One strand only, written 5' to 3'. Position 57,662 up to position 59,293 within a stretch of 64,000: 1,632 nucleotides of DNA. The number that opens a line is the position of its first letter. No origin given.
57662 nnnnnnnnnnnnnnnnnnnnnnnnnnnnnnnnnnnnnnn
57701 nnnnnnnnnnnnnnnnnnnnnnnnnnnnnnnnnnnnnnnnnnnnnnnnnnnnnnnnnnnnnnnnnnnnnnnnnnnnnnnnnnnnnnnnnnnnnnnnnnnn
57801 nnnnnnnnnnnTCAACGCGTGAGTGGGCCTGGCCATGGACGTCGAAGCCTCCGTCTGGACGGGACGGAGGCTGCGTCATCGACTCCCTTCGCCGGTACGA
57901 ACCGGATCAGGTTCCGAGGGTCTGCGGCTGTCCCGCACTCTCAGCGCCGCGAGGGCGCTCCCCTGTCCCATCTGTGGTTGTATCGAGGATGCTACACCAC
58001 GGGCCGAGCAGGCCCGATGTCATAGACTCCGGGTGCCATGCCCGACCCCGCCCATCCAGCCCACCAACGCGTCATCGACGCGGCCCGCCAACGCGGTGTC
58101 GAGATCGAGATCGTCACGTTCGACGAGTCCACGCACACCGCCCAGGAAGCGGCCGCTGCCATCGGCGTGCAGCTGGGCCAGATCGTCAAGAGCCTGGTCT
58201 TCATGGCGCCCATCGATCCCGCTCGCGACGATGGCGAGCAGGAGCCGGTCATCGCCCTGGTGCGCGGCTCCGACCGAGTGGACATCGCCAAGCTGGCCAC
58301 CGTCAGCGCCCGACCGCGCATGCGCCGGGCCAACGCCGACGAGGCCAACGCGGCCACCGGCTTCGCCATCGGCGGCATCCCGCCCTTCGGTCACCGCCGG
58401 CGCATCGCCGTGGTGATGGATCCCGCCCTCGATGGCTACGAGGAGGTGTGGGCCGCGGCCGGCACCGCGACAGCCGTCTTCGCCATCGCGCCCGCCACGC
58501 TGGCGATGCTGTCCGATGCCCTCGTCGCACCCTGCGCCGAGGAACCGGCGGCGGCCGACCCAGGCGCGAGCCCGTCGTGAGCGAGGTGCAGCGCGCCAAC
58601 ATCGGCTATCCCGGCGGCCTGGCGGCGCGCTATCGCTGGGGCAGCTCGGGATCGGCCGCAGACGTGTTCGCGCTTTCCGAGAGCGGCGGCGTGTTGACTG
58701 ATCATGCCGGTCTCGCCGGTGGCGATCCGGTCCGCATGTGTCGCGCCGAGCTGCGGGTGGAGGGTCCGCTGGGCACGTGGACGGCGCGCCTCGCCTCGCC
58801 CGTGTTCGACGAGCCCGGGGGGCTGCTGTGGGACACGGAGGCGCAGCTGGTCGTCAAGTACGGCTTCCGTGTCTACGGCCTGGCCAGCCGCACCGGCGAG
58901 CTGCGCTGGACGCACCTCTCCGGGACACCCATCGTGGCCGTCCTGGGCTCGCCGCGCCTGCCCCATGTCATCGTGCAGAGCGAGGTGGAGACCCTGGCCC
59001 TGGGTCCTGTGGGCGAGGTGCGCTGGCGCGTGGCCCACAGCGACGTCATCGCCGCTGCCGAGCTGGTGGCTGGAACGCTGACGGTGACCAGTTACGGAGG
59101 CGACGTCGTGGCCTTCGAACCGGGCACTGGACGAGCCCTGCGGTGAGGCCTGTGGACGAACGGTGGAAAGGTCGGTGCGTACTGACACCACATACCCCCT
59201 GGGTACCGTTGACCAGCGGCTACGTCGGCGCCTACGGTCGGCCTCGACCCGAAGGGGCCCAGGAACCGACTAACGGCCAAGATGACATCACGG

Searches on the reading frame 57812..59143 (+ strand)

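Call 36: search_protein_families(library=pfam, proteins=[window:57812-59143:+], max_evalue=0.01)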
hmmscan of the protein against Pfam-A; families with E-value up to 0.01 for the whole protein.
window:57812-59143:+ (444 aa): 1 family
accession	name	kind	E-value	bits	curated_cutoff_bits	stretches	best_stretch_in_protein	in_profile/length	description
PF13360.13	PQQ_2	-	0.0007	19.7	27.6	1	353-442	4-95/233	Outer membrane protein assembly factor BamB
